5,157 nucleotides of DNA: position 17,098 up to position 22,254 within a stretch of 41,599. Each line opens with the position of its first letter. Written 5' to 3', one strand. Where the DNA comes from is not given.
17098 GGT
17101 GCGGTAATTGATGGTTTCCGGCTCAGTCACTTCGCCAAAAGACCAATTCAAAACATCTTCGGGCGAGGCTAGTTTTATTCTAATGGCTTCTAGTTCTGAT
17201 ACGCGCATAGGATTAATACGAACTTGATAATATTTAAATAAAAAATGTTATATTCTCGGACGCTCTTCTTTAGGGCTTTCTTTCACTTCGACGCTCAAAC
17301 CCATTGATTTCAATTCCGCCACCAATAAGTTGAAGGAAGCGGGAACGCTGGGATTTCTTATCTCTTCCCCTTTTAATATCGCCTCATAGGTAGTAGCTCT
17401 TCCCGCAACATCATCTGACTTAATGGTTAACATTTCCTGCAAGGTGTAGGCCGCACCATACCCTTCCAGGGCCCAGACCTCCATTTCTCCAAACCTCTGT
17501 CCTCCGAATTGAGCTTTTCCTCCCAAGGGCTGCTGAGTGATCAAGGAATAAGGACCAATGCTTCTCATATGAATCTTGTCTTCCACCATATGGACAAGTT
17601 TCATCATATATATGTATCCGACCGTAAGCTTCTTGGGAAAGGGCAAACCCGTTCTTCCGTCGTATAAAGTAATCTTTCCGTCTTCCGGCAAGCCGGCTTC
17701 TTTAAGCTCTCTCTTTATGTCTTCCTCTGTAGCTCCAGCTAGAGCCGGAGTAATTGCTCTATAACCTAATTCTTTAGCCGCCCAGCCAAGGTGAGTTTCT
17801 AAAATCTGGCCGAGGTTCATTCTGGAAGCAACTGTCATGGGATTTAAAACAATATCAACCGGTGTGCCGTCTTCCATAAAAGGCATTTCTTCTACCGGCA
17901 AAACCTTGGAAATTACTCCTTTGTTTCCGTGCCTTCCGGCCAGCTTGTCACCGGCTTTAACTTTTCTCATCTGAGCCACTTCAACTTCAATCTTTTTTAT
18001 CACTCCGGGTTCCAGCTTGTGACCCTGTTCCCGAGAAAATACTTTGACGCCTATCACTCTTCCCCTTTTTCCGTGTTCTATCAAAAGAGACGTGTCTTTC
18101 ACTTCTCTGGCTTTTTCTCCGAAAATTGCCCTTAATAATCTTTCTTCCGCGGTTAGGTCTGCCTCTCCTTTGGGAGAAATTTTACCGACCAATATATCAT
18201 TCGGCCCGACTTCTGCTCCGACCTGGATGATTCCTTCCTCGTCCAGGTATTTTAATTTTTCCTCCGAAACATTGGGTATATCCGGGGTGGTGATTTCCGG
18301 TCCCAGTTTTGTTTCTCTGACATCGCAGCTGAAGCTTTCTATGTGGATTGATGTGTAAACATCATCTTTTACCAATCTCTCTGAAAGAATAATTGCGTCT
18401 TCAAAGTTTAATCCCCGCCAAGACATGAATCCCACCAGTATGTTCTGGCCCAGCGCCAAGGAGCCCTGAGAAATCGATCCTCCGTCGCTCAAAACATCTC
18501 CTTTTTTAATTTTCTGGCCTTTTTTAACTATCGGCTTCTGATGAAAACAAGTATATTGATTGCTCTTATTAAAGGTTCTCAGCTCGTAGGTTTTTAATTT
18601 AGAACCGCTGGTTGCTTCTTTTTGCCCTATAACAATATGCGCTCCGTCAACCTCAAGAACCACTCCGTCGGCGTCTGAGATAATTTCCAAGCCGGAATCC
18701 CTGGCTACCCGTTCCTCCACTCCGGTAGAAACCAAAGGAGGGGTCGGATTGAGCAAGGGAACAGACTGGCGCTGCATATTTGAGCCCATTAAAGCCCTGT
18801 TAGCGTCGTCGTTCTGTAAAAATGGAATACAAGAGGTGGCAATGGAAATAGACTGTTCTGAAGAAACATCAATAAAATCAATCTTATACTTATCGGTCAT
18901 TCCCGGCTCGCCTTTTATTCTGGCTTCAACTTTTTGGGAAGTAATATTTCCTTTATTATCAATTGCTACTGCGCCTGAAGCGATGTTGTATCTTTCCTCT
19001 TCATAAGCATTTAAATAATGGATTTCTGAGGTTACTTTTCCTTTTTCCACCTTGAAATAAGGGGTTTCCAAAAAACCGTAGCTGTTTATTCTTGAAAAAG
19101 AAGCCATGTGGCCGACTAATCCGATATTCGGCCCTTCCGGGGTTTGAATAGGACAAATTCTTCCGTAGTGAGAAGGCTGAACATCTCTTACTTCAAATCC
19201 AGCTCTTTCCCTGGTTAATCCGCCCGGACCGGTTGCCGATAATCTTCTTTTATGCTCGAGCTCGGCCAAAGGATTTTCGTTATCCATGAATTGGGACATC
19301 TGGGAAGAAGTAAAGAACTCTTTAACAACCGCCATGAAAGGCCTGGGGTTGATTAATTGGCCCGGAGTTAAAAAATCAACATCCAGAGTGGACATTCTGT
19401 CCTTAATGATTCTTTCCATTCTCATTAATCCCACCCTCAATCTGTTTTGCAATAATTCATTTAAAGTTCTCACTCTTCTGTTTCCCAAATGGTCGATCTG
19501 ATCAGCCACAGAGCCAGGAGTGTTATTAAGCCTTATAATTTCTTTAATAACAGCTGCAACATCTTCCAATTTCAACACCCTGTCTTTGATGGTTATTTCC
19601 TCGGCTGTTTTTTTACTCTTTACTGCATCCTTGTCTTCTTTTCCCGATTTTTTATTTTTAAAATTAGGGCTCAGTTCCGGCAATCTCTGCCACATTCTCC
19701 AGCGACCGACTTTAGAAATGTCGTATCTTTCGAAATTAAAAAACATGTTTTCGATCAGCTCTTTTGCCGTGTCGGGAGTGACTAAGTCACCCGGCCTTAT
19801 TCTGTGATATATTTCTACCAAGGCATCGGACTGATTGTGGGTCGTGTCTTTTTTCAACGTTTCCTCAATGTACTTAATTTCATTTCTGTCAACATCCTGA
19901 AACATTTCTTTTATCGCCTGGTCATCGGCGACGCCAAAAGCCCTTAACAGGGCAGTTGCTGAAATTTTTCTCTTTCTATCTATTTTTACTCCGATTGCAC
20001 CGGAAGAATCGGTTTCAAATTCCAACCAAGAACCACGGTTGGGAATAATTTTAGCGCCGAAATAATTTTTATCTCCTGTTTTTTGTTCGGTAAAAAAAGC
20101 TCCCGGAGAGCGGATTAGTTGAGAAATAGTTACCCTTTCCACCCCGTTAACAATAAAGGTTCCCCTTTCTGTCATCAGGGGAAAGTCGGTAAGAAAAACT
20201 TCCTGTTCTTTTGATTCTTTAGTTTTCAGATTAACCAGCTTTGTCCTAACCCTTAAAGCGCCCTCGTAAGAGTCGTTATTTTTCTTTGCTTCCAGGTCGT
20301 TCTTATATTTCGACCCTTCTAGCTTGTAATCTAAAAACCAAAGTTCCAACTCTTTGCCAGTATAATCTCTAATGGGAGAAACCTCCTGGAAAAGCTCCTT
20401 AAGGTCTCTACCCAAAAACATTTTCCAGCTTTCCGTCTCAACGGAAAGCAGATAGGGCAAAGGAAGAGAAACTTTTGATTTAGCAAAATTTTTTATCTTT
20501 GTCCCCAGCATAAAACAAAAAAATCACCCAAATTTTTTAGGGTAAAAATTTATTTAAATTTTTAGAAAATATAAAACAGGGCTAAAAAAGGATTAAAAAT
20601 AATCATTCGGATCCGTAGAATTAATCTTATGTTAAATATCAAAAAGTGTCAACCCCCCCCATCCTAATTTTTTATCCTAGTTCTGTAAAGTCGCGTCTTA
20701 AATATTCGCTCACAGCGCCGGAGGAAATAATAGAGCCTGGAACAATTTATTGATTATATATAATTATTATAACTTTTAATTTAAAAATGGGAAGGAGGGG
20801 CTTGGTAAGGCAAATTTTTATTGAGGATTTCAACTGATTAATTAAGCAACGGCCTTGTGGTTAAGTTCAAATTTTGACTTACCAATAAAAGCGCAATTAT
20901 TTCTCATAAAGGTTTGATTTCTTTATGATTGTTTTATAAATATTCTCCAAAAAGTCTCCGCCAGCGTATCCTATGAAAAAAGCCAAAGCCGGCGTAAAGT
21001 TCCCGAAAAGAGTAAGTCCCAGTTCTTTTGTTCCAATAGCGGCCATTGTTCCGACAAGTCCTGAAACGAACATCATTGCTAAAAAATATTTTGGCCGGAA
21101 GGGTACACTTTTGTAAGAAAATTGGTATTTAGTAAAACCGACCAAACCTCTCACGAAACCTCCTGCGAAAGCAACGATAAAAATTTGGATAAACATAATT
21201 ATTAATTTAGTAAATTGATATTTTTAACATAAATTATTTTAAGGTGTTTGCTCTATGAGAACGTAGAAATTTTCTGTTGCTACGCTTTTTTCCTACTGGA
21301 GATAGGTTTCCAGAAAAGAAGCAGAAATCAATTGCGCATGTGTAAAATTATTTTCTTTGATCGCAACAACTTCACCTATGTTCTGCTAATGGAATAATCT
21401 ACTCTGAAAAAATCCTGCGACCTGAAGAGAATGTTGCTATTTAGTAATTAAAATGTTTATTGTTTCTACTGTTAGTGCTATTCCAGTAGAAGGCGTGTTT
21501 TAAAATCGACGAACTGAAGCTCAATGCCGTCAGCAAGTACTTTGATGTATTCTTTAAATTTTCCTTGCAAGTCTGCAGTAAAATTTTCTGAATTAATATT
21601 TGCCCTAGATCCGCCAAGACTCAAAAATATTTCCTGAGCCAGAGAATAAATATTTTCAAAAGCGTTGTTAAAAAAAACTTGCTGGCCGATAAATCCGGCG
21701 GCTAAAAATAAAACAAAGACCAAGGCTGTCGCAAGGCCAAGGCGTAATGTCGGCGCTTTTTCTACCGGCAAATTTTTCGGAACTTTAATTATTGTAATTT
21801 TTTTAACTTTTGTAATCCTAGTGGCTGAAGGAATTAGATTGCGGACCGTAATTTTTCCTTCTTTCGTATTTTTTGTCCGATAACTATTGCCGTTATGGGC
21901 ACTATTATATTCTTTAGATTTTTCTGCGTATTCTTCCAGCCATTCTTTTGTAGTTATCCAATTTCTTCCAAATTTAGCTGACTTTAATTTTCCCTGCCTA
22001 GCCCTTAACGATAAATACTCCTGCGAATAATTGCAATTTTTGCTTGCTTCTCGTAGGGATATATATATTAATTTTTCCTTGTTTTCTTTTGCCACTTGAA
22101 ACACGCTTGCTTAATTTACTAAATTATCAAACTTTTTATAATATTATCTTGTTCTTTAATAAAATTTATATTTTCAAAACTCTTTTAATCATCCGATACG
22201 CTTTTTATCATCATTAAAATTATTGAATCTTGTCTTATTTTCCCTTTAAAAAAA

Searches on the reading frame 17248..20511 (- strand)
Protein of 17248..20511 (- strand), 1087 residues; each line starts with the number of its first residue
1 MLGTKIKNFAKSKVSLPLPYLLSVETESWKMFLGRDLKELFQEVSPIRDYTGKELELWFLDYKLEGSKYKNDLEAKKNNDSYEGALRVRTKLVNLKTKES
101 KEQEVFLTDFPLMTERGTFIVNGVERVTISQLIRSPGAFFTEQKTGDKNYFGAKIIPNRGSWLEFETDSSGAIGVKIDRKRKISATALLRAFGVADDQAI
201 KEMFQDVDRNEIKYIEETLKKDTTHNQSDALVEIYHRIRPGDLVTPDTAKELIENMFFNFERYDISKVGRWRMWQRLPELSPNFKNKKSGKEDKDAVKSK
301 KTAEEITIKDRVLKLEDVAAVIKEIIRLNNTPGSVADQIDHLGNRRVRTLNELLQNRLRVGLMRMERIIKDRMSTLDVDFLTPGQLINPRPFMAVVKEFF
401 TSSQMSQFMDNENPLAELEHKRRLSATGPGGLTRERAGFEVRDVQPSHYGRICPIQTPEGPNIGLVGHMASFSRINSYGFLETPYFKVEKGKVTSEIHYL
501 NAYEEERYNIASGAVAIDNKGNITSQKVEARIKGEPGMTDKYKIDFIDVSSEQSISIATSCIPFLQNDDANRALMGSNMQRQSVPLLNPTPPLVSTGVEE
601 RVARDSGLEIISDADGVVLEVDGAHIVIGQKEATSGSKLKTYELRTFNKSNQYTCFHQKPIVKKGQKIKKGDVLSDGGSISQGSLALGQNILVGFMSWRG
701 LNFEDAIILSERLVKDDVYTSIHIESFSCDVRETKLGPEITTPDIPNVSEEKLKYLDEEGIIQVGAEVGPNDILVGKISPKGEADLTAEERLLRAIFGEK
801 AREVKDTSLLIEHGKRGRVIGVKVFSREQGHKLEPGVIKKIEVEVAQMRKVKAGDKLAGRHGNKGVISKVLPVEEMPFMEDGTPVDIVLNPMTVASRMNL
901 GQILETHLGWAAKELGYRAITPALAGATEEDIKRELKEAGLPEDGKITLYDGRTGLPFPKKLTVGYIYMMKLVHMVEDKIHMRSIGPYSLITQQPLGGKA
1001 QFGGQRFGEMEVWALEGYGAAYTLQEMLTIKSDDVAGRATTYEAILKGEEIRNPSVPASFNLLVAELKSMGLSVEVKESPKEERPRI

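Call 15: search_protein_families(library=pfam, proteins=[window:17248-20511:-], max_evalue=0.01)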
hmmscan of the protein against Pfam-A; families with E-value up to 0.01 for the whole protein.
window:17248-20511:- (1087 aa): 6 families
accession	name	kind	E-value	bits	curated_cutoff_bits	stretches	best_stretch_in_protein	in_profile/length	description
PF00562.33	RNA_pol_Rpb2_6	-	4.8e-126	421.3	23.4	1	612-1001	2-373/373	RNA polymerase Rpb2, domain 6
PF04565.21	RNA_pol_Rpb2_3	-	1.6e-26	92.7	21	1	407-475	1-68/68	RNA polymerase Rpb2, domain 3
PF04560.25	RNA_pol_Rpb2_7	-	3.9e-26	91.7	32.1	1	1003-1077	1-85/87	RNA polymerase Rpb2, domain 7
PF10385.14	RNA_pol_Rpb2_45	-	5.4e-20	71.6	28.2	1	485-550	1-66/66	RNA polymerase beta subunit external 1 domain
PF04561.19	RNA_pol_Rpb2_2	-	6.9e-18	65.4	21.7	1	150-282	19-150/190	RNA polymerase Rpb2, domain 2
PF04563.20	RNA_pol_Rpb2_1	-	1.2e-08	35.2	28.2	1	21-373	2-180/203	RNA polymerase beta subunit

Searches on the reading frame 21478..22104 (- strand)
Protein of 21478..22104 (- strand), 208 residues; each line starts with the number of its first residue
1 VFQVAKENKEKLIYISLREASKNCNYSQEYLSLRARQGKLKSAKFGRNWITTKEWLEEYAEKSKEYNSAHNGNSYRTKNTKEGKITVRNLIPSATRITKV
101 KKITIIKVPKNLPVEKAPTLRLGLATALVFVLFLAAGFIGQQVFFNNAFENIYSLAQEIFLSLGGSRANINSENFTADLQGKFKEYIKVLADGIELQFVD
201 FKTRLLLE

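Call 15: search_protein_families(library=pfam, proteins=[window:21478-22104:-], max_evalue=0.01)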
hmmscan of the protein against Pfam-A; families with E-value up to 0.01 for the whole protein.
window:21478-22104:- (208 aa): 1 family
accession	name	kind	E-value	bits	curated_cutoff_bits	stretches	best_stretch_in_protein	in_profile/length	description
PF20253.3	DUF6604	-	0.0025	17.8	27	1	55-111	13-73/251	Family of unknown function (DUF6604)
